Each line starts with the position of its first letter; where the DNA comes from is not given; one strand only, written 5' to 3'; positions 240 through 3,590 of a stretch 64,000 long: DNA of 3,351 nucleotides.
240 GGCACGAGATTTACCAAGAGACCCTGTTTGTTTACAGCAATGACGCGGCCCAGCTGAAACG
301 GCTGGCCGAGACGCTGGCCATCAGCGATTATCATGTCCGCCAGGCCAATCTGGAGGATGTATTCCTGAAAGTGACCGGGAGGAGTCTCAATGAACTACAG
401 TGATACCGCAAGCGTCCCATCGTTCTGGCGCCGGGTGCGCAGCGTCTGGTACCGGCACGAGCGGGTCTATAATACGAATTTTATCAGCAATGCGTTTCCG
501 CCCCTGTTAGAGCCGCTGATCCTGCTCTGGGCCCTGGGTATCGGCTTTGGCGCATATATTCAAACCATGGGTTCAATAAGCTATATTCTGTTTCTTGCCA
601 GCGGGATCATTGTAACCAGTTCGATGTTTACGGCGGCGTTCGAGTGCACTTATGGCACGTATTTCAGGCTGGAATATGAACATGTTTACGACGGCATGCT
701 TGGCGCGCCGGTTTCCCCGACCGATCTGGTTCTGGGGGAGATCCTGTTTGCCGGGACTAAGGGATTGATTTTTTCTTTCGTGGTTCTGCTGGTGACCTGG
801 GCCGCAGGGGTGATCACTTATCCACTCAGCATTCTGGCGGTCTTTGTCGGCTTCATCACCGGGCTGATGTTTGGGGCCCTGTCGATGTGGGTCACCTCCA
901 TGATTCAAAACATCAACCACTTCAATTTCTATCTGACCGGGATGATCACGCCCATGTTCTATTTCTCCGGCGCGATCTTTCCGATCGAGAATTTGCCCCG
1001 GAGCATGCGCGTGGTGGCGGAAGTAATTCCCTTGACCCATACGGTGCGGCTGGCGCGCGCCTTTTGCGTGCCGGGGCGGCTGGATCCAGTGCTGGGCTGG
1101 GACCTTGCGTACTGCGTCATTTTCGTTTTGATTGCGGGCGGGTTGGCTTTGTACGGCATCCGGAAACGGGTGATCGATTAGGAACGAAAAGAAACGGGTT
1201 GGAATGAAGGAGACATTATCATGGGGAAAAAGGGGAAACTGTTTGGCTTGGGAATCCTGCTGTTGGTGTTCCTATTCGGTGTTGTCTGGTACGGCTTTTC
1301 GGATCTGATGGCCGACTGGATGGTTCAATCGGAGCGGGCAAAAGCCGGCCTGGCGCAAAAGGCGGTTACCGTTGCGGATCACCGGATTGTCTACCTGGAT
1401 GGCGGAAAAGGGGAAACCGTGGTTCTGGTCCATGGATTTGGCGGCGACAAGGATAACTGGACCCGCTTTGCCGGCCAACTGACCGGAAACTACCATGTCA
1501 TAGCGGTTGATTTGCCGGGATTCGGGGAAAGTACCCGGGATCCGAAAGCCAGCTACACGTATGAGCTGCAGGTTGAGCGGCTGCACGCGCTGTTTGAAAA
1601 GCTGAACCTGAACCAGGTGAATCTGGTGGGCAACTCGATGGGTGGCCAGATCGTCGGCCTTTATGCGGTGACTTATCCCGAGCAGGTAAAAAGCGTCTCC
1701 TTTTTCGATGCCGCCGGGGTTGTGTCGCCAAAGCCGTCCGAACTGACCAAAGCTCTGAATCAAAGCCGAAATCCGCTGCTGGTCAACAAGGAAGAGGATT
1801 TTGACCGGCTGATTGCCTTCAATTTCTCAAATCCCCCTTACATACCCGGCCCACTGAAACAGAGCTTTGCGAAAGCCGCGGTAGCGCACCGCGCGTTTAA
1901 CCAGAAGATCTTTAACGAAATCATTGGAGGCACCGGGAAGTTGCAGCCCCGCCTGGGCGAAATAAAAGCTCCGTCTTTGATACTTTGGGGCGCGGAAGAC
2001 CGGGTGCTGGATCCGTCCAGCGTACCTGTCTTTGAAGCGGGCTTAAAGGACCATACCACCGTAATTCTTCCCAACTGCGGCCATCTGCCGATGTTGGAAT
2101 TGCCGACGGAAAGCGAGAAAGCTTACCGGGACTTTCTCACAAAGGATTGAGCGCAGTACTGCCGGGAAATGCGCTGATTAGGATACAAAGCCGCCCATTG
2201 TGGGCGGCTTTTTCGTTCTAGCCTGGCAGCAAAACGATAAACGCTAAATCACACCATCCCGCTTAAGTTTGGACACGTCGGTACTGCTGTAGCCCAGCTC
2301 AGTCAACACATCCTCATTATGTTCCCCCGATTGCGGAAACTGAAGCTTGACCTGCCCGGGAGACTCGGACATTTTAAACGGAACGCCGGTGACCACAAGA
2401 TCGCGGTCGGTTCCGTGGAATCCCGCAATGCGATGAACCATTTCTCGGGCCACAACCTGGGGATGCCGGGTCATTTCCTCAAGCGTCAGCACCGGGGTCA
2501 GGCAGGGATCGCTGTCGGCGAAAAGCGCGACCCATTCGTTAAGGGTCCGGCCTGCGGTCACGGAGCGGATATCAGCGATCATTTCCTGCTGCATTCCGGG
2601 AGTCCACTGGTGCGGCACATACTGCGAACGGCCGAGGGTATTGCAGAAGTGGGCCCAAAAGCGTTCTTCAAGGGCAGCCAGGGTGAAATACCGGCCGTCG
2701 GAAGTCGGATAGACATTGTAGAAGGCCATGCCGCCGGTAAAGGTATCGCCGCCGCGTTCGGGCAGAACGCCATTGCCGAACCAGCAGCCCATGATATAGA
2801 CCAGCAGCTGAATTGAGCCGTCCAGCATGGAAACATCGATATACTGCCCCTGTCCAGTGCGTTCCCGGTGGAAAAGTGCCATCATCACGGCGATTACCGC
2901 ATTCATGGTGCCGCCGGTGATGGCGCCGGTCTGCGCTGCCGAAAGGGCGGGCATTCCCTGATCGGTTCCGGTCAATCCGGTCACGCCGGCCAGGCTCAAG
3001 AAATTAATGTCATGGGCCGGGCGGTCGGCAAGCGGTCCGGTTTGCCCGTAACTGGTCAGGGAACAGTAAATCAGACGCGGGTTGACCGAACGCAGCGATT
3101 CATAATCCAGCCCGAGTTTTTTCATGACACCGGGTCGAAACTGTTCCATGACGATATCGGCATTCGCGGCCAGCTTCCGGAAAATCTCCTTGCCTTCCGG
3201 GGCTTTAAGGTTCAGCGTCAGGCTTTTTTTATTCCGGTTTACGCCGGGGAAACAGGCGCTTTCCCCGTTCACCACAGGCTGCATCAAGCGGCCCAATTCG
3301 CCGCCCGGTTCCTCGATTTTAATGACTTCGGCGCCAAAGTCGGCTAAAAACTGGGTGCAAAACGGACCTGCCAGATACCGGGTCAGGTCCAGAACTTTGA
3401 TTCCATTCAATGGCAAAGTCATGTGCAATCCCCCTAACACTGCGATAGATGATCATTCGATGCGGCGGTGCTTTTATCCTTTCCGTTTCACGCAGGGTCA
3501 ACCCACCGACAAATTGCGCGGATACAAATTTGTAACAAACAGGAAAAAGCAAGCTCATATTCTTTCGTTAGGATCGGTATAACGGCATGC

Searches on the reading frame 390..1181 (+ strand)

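Call 27: search_protein_families(library=pfam, proteins=[window:390-1181:+], max_evalue=0.001)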
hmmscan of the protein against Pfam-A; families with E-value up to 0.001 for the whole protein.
window:390-1181:+ (263 aa): 2 families
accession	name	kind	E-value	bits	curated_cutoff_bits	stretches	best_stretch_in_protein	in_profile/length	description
PF01061.29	ABC2_membrane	-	6.1e-18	65.6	26.9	1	31-224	18-208/211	ABC-2 type transporter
PF12698.13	ABC2_membrane_3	-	5.2e-11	42.7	31.6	1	64-255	159-347/347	ABC-2 family transporter protein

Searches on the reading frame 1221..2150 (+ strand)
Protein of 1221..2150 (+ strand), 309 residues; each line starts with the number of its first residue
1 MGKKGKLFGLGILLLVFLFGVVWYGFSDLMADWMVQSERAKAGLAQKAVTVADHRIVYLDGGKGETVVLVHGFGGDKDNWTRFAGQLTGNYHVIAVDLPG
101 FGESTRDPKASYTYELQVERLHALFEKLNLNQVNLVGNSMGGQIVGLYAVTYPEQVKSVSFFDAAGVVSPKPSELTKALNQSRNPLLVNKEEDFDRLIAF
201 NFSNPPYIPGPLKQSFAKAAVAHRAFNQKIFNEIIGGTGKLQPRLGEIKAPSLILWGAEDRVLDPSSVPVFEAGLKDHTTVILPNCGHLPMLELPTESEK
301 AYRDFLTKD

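Call 27: search_protein_families(library=pfam, proteins=[window:1221-2150:+], max_evalue=0.001)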
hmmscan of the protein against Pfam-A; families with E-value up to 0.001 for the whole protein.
window:1221-2150:+ (309 aa): 6 families
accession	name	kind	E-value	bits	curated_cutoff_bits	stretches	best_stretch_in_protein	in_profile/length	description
PF00561.26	Abhydrolase_1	-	2.2e-31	109.8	25.8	2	66-179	2-114/245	alpha/beta hydrolase fold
PF12697.13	Abhydrolase_6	-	4.4e-24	86.8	26.3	1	67-296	1-212/217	Alpha/beta hydrolase family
PF12146.15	Hydrolase_4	-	6.8e-21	75.1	27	1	66-293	6-237/239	Serine aminopeptidase, S33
PF02089.21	Palm_thioest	-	0.0001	22.6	26.8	1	67-158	2-102/254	Palmitoyl protein thioesterase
PF06028.17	DUF915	-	0.00061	19.7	22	0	121-155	93-127/255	Alpha/beta hydrolase of unknown function (DUF915)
PF00756.26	Esterase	-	0.00063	20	22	1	125-172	107-154/251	Putative esterase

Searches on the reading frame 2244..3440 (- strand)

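Call 27: search_protein_families(library=pfam, proteins=[window:2244-3440:-], max_evalue=0.001)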
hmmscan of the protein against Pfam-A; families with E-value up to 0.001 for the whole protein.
window:2244-3440:- (398 aa): 1 family
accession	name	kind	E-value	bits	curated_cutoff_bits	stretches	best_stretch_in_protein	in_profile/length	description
PF02515.22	CoA_transf_3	-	4.1e-113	378.7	23.3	1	11-375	1-366/366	CoA-transferase family III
